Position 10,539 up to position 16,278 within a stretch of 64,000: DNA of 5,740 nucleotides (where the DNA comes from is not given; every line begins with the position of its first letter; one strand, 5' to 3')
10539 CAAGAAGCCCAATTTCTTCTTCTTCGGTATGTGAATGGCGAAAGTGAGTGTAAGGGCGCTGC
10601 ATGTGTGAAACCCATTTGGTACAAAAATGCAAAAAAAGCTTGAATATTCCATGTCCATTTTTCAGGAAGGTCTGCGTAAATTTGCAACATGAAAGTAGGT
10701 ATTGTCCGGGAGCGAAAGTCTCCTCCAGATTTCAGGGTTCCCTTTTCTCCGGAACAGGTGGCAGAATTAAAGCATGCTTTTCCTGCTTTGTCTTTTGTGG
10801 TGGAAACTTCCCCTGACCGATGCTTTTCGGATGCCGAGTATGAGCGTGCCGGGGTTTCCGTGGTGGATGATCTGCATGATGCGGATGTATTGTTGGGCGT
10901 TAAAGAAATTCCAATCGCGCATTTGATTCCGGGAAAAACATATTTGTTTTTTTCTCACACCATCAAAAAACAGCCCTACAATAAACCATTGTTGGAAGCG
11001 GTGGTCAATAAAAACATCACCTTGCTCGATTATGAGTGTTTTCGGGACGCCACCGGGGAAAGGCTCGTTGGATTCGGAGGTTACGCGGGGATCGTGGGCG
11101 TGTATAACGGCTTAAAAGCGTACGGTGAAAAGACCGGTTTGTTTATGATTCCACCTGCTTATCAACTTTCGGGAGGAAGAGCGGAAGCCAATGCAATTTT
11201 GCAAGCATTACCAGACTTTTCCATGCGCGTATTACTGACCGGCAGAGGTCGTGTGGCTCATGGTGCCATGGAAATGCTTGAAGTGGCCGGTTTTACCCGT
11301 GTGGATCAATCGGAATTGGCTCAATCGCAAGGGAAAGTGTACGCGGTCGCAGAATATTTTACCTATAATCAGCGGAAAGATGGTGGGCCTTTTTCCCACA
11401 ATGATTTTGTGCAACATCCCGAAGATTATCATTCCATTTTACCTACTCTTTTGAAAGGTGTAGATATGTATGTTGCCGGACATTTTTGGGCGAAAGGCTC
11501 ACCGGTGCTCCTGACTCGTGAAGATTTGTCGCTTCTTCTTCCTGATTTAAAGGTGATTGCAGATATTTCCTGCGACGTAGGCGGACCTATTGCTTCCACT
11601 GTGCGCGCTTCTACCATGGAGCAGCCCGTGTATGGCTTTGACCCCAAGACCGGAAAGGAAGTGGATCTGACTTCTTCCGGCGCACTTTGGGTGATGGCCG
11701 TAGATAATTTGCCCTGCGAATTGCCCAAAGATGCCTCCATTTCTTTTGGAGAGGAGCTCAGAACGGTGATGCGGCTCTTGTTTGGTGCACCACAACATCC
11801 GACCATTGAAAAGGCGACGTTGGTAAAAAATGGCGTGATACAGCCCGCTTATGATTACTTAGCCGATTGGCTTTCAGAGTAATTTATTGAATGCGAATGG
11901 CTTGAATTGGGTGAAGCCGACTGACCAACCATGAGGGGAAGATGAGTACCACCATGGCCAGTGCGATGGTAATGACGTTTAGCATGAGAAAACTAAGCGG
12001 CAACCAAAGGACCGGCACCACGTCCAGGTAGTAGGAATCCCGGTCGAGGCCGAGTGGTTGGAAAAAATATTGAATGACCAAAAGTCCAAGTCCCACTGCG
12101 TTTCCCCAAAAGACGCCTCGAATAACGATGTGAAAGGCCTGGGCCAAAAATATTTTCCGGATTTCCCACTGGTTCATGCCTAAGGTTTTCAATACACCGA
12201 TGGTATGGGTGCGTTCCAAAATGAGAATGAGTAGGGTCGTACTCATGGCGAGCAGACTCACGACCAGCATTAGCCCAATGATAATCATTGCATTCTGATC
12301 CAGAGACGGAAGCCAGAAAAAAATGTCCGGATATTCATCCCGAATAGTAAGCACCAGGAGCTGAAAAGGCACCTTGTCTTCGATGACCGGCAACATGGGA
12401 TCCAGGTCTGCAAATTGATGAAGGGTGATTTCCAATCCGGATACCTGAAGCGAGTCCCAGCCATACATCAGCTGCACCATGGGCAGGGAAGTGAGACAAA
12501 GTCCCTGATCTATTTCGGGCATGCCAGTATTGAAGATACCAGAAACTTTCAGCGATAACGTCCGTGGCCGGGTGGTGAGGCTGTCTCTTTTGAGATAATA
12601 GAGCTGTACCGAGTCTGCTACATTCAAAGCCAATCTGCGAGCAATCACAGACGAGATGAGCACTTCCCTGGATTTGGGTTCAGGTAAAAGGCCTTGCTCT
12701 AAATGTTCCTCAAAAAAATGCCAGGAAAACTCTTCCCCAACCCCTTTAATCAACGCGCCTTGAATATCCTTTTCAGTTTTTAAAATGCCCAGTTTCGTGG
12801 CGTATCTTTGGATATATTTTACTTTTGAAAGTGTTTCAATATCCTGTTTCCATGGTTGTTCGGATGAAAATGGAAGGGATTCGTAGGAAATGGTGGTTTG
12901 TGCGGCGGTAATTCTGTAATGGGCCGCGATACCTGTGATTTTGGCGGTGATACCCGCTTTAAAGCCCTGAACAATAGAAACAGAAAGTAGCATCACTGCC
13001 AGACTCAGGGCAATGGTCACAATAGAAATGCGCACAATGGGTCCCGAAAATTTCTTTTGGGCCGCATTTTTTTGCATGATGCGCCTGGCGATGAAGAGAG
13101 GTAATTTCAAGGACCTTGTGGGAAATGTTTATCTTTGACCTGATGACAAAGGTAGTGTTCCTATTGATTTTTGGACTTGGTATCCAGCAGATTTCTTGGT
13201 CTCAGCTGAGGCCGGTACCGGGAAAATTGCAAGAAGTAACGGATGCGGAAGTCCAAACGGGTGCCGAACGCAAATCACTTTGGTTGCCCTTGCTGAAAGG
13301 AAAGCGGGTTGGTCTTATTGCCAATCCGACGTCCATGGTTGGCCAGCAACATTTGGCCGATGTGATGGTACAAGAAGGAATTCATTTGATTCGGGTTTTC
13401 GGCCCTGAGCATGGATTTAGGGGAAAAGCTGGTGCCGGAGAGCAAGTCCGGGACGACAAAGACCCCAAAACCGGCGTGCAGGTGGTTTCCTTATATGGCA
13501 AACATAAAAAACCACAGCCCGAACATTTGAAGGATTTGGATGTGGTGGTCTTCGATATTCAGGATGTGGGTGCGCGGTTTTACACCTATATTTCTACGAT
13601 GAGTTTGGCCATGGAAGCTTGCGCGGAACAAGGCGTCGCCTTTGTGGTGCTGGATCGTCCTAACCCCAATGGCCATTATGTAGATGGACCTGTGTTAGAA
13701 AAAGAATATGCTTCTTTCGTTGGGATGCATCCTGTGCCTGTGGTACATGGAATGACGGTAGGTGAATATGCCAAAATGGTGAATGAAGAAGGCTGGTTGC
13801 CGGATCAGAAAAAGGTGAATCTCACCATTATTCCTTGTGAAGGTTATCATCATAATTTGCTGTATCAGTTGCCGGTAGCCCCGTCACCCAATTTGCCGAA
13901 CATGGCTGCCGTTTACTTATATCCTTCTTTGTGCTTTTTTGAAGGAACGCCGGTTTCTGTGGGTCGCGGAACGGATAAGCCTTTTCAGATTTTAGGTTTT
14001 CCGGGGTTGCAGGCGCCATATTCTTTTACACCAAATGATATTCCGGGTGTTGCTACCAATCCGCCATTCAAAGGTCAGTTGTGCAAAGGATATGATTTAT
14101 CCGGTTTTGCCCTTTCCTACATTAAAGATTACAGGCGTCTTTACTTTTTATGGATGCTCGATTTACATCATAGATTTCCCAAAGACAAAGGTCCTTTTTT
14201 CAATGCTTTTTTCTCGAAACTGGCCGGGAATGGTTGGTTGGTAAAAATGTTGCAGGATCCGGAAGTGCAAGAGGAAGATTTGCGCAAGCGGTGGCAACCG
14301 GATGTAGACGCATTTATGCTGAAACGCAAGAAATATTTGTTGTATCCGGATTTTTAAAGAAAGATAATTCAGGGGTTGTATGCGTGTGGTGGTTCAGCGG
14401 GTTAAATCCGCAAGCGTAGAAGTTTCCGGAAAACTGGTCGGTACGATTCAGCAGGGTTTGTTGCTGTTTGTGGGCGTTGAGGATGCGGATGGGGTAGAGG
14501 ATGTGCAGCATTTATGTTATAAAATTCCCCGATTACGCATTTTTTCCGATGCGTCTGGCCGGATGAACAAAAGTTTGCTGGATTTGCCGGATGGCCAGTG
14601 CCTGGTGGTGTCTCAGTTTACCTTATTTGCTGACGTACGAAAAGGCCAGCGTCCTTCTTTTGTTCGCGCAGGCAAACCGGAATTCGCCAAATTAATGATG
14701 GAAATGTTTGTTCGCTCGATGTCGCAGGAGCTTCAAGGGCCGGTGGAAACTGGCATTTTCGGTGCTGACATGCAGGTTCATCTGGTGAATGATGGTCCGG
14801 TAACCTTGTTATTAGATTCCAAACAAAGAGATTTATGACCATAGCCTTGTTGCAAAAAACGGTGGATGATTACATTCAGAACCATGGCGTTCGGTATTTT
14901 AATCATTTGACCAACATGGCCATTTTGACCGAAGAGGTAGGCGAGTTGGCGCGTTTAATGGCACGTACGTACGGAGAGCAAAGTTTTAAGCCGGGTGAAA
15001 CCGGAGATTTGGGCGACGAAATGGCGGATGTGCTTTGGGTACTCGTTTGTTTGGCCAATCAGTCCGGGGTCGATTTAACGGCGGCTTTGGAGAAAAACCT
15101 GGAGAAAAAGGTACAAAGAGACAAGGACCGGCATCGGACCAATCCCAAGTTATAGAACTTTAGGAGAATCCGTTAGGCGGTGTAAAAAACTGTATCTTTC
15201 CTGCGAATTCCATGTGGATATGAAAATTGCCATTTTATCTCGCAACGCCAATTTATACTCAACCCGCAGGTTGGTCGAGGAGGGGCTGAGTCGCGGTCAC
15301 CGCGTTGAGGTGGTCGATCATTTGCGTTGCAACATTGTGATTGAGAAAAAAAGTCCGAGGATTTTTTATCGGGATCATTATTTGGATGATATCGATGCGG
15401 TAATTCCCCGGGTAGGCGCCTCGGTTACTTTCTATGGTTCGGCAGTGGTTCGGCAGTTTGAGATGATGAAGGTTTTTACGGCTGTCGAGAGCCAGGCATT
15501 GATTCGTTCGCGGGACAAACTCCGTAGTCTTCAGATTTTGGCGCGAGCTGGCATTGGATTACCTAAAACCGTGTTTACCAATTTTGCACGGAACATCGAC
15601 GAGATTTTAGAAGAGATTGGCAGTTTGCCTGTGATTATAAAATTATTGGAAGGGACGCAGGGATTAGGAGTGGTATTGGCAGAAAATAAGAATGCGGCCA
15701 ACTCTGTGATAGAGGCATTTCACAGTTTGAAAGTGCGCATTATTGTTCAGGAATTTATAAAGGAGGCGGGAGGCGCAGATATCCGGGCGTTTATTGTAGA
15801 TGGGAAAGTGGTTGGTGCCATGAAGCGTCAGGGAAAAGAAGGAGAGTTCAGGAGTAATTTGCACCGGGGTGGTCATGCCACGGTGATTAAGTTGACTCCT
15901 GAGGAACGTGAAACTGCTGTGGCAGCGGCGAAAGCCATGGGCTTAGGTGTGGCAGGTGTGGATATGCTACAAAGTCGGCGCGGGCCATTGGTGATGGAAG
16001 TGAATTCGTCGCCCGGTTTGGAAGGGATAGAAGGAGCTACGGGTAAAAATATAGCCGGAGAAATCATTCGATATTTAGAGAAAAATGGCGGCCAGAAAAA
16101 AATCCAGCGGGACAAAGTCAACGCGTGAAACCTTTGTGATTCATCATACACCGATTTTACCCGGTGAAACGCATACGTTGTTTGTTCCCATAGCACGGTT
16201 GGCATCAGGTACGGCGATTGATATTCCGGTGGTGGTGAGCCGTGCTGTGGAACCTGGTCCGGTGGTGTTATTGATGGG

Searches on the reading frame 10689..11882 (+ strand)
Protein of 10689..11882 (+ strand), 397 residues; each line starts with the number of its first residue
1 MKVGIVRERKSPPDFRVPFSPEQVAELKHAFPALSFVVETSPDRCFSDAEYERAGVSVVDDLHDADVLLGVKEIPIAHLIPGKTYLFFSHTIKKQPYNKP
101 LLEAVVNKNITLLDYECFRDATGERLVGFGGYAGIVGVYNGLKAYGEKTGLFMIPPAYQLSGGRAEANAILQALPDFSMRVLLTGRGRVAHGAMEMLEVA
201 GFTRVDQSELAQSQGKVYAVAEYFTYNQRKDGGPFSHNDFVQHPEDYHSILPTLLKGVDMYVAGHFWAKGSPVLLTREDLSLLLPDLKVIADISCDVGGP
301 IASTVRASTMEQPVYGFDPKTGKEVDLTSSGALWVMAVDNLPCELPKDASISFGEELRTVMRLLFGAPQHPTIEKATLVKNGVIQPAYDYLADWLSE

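Call 27: search_protein_families(library=pfam, proteins=[window:10689-11882:+], max_evalue=0.001)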
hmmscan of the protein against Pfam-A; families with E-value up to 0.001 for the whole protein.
window:10689-11882:+ (397 aa): 2 families
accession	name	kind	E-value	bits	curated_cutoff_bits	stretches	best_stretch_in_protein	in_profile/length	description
PF05222.21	AlaDh_PNT_N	-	3.9e-20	72.9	30.4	1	4-135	1-135/136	Alanine dehydrogenase/PNT, N-terminal domain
PF01262.27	AlaDh_PNT_C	-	2.5e-05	24.3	23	1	255-367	90-186/214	Alanine dehydrogenase/PNT, C-terminal domain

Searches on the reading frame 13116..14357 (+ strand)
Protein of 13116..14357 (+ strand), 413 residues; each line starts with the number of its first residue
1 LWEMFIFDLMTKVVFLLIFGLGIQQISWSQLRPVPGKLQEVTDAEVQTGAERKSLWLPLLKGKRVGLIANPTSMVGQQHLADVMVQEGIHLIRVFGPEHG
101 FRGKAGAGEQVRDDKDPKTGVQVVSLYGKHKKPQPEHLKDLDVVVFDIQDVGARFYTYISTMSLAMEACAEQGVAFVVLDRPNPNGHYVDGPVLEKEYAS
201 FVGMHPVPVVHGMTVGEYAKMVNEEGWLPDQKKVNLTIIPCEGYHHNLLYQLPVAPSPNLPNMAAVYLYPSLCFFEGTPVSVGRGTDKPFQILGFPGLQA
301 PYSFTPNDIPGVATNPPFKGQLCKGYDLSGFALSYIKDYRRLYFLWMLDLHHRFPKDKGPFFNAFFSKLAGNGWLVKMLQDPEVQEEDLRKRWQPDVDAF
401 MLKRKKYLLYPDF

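Call 27: search_protein_families(library=pfam, proteins=[window:13116-14357:+], max_evalue=0.001)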
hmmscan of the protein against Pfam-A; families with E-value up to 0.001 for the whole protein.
window:13116-14357:+ (413 aa): 2 families
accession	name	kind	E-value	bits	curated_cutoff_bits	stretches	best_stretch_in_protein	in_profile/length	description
PF07075.17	NamZ_N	-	7.6e-83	277.3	26.9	1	65-263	1-202/203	Exo-beta-N-acetylmuramidase NamZ, N-terminal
PF20732.2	NamZ_C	-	2.5e-27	97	25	1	267-410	1-152/152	Exo-beta-N-acetylmuramidase NamZ, C-terminal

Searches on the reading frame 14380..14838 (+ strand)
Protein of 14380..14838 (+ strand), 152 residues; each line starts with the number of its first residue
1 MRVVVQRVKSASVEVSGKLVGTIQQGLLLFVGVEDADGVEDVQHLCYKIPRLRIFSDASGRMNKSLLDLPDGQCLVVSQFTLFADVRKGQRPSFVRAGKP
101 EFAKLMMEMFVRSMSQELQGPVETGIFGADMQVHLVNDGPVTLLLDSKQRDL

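Call 27: search_protein_families(library=pfam, proteins=[window:14380-14838:+], max_evalue=0.001)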
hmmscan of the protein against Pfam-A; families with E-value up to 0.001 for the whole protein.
window:14380-14838:+ (152 aa): 1 family
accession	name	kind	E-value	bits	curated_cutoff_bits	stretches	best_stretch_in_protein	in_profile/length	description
PF02580.21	Tyr_Deacylase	-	2e-53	181.1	25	1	2-146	1-144/144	D-Tyr-tRNA(Tyr) deacylase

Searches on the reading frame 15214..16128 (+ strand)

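Call 27: search_protein_families(library=pfam, proteins=[window:15214-16128:+], max_evalue=0.001)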
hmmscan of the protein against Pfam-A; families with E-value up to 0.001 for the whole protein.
window:15214-16128:+ (304 aa): 6 families
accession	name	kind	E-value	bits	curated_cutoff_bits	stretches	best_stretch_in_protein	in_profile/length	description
PF08443.16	RimK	-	2.2e-66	223.5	21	1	100-288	2-188/188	RimK-like ATP-grasp domain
PF18030.7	Rimk_N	-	2.1e-41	140.6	26.4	1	3-96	1-94/94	RimK PreATP-grasp domain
PF02955.21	GSH-S_ATP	-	2.6e-21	76.3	23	1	116-264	12-160/175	Prokaryotic glutathione synthetase, ATP-grasp domain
PF14397.11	ATPgrasp_ST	-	5.1e-09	36.2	31.4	0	234-281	221-270/278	Sugar-transfer associated ATP-grasp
PF02655.19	ATP-grasp_3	-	1.9e-08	35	23.2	1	101-265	3-155/160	ATP-grasp domain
PF07478.18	Dala_Dala_lig_C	-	0.00084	19.3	24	0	128-269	27-178/204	D-ala D-ala ligase C-terminus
